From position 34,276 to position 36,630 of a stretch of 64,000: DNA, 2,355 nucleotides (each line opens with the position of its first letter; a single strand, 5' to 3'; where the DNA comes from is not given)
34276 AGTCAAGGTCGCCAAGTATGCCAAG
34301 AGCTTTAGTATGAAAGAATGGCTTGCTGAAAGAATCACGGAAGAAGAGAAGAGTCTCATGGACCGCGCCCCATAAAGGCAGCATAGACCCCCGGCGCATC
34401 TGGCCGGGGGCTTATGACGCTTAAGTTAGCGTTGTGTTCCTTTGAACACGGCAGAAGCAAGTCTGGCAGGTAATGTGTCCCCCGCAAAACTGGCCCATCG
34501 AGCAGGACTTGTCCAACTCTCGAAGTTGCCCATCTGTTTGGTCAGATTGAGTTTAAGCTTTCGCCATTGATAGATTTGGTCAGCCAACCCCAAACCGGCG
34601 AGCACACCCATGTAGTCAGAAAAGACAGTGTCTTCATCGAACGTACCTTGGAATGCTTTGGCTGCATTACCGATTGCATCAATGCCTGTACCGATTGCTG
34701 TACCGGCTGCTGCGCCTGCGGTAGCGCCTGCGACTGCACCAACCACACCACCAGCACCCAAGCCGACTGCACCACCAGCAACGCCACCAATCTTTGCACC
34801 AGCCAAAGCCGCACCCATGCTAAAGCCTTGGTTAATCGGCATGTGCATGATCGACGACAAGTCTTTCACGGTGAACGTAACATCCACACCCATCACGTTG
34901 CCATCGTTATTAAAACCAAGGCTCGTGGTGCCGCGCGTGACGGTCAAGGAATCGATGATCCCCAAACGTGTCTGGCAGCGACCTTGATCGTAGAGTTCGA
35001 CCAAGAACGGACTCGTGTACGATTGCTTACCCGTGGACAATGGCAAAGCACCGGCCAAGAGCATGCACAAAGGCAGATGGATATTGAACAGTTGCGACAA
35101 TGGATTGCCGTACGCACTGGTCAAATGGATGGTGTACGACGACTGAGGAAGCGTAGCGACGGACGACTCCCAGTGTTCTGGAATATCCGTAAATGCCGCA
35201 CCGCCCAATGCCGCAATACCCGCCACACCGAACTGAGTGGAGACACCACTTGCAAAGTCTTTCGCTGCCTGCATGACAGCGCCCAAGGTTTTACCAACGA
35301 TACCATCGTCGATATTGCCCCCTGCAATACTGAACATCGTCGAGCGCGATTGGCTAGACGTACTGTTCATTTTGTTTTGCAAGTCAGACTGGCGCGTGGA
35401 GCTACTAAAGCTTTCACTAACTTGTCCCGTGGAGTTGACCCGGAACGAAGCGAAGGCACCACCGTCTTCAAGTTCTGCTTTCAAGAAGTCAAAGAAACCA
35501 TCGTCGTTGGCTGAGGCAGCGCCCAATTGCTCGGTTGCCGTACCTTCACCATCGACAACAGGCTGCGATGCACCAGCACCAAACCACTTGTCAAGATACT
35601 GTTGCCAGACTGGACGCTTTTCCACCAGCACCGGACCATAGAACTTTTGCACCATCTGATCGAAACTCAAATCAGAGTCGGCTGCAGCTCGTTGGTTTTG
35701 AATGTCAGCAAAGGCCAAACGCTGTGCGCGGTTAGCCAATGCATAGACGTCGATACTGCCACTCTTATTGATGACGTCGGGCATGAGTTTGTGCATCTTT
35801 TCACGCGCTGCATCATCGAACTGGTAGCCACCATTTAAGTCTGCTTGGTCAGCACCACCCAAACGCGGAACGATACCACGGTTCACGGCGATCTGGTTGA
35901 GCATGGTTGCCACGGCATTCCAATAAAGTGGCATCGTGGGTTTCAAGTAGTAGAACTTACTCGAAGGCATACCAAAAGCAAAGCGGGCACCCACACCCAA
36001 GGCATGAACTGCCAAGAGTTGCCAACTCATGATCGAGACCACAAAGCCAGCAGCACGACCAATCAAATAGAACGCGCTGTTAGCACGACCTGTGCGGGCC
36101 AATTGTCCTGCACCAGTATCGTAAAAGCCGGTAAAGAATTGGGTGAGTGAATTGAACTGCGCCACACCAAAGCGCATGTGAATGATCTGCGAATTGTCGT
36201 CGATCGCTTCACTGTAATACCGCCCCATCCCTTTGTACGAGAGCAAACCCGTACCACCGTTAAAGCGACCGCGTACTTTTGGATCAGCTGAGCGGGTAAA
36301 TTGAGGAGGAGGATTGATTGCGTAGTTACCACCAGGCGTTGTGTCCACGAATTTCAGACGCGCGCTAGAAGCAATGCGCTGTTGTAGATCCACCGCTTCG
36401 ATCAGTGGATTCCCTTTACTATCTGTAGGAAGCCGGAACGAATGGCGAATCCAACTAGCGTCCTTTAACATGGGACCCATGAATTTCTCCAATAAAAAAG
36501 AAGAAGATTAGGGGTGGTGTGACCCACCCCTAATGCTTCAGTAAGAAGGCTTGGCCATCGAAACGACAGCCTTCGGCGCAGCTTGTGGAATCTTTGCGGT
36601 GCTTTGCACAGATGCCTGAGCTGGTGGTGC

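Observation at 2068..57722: Family of about 11 intergenic hairpins flanked by CG(G/T)CATA and TATG(C/A)C(G): candidate phage-specific termination or terminator-promoter element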

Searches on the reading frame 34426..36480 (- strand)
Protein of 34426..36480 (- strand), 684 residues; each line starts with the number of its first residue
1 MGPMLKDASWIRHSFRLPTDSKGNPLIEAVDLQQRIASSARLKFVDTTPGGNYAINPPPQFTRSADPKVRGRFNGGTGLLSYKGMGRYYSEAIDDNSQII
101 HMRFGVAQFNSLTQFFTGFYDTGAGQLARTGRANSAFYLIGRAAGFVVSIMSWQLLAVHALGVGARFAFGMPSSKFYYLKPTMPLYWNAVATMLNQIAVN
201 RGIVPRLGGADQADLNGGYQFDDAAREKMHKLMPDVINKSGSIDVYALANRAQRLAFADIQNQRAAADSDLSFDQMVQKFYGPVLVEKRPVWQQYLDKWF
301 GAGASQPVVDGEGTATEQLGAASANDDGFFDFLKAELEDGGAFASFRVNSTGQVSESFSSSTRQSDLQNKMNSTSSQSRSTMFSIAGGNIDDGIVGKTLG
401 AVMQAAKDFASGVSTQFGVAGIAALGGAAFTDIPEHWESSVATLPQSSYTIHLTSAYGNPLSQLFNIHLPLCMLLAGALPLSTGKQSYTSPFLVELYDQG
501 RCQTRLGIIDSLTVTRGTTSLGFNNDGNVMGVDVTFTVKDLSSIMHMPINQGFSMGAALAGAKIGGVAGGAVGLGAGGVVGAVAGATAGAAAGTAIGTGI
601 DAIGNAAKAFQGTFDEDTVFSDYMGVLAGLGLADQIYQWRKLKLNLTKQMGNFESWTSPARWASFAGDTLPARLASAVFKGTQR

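Call 56: search_protein_families(library=phrogs, proteins=[window:34426-36480:-], max_evalue=0.00001)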
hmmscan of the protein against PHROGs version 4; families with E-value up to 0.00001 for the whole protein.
window:34426-36480:- (684 aa): 3 families
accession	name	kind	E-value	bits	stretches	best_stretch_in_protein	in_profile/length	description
phrog_3181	-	unknown function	9.5e-204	679.9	2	324-684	393-702/703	-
phrog_20401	-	head and packaging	2.9e-16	60.2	1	348-550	207-410/473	virion structural protein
phrog_167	-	tail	9.7e-06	24.5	0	365-652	541-770/1555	tail length tape measure protein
